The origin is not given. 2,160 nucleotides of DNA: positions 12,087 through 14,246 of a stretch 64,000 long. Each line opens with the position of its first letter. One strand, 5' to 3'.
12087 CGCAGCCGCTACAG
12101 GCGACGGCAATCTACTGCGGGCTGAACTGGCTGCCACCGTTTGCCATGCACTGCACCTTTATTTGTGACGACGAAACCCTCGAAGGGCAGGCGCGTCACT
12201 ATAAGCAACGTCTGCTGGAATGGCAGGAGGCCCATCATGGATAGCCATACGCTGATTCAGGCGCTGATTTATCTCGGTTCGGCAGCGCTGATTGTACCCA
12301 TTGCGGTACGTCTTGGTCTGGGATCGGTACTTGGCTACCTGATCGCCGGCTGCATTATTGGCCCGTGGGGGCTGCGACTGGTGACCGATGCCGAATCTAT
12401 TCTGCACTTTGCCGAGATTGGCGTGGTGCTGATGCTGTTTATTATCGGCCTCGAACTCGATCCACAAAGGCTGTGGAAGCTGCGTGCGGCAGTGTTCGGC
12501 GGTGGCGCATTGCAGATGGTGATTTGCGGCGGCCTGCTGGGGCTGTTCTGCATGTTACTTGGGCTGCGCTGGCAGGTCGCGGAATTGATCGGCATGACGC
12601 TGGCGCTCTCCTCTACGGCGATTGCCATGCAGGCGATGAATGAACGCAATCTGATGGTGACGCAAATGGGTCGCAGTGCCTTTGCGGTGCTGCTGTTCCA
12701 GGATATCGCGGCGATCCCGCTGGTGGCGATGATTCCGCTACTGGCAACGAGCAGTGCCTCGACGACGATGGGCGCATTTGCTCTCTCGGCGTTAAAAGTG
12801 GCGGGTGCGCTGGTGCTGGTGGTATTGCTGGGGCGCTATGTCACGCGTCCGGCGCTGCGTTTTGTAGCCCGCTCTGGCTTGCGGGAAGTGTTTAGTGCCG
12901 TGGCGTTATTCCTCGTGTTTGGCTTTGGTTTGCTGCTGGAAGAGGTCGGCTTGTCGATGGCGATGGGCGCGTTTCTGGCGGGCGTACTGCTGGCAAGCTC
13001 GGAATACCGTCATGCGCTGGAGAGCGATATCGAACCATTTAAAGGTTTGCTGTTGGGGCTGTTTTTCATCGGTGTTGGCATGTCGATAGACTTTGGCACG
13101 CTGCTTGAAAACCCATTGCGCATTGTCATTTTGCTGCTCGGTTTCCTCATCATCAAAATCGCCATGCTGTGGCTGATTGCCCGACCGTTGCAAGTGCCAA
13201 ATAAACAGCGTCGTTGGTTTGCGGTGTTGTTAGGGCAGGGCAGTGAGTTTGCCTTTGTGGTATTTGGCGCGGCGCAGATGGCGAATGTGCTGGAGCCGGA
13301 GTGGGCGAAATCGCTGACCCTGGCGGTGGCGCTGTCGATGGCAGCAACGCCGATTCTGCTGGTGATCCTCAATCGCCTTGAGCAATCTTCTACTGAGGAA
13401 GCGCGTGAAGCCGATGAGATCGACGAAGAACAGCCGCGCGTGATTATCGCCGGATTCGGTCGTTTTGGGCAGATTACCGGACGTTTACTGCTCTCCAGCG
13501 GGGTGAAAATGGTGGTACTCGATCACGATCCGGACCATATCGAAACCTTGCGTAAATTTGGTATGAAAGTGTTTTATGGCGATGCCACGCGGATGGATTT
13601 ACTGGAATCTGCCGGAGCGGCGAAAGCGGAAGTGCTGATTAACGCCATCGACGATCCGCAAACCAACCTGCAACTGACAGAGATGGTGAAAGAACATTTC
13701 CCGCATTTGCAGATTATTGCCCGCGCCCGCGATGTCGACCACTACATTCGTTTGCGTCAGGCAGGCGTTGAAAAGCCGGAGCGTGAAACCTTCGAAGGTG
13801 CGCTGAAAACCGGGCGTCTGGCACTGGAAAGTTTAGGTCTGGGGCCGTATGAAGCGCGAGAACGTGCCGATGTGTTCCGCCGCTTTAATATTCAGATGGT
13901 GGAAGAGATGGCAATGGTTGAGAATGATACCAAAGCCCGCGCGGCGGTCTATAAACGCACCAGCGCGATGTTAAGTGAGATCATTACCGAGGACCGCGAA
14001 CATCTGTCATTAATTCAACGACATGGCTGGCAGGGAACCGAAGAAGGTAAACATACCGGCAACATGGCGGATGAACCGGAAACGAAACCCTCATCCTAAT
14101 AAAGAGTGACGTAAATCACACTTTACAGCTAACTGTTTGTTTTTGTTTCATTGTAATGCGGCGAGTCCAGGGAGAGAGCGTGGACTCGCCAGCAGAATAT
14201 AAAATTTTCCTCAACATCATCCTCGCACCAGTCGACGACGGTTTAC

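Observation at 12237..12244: kefF stop and kefC start overlap by 8 nt (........)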

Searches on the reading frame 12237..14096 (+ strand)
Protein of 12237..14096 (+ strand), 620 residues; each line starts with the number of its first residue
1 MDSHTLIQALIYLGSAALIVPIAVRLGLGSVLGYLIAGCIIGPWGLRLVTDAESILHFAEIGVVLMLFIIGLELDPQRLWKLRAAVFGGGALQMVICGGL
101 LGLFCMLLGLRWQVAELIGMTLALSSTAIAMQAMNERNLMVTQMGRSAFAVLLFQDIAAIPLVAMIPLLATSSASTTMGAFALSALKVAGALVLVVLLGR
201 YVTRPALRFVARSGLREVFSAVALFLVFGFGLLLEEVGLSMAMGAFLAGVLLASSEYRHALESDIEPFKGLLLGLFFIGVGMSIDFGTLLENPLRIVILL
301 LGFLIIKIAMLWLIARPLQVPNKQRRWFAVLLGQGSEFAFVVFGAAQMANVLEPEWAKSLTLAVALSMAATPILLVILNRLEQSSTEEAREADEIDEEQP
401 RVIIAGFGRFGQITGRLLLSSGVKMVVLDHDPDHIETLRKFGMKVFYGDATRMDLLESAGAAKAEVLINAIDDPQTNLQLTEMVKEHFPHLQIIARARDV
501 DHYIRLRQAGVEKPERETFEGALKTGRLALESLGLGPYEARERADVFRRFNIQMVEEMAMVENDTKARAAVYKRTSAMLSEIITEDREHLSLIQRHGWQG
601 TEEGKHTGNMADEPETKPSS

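Call 12: search_protein_families(proteins=[window:12237-14096:+], library=ncbifam, max_evalue=1e-10)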
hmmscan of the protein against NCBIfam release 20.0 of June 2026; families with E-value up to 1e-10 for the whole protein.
window:12237-14096:+ (620 aa): 5 families
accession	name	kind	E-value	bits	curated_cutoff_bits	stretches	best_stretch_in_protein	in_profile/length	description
NF002924.0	PRK03562.1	equivalog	0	1161.9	752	1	1-619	2-622/623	glutathione-regulated potassium-efflux system protein KefC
NF002973.0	PRK03659.1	equivalog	1.2e-192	641.6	804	1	3-599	4-599/602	glutathione-regulated potassium-efflux system protein KefB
TIGR00932.1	2a37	subfamily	1.1e-95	320.3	238.3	1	14-285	2-275/275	monovalent cation:proton antiporter-2 (CPA2) family protein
NF007950.1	PRK10669.1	equivalog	1.4e-53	182.6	700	1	16-505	18-523/547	YbaL family putative K(+) efflux transporter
NF045626.1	FeTrans_MagA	equivalog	3.4e-34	118.4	700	1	8-384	10-383/386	iron transporter MagA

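Call 14: search_solved_structures(query=window:12237-14096:+, max_evalue=1e-20, show_alignments=1)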
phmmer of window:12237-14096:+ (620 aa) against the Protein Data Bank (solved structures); distinct sequences matched with E-value up to 1e-20: 4.
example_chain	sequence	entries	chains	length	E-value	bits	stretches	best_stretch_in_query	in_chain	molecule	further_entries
8bxg_A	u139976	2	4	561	0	1188.7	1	1-561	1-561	Glutathione-regulated potassium-efflux system protein KefC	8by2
9emb_A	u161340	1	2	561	0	1186.4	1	1-561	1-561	Glutathione-regulated potassium-efflux system protein KefC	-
3eyw_A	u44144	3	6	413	9.6e-142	476.7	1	401-620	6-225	C-terminal domain of Glutathione-regulated potassium-efflux system protein kefC fused to f | Glutathione-regulated potassium-efflux system protein kefC, linker,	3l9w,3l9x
5nc8_A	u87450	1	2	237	8.4e-42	146.7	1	381-587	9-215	Potassium efflux system protein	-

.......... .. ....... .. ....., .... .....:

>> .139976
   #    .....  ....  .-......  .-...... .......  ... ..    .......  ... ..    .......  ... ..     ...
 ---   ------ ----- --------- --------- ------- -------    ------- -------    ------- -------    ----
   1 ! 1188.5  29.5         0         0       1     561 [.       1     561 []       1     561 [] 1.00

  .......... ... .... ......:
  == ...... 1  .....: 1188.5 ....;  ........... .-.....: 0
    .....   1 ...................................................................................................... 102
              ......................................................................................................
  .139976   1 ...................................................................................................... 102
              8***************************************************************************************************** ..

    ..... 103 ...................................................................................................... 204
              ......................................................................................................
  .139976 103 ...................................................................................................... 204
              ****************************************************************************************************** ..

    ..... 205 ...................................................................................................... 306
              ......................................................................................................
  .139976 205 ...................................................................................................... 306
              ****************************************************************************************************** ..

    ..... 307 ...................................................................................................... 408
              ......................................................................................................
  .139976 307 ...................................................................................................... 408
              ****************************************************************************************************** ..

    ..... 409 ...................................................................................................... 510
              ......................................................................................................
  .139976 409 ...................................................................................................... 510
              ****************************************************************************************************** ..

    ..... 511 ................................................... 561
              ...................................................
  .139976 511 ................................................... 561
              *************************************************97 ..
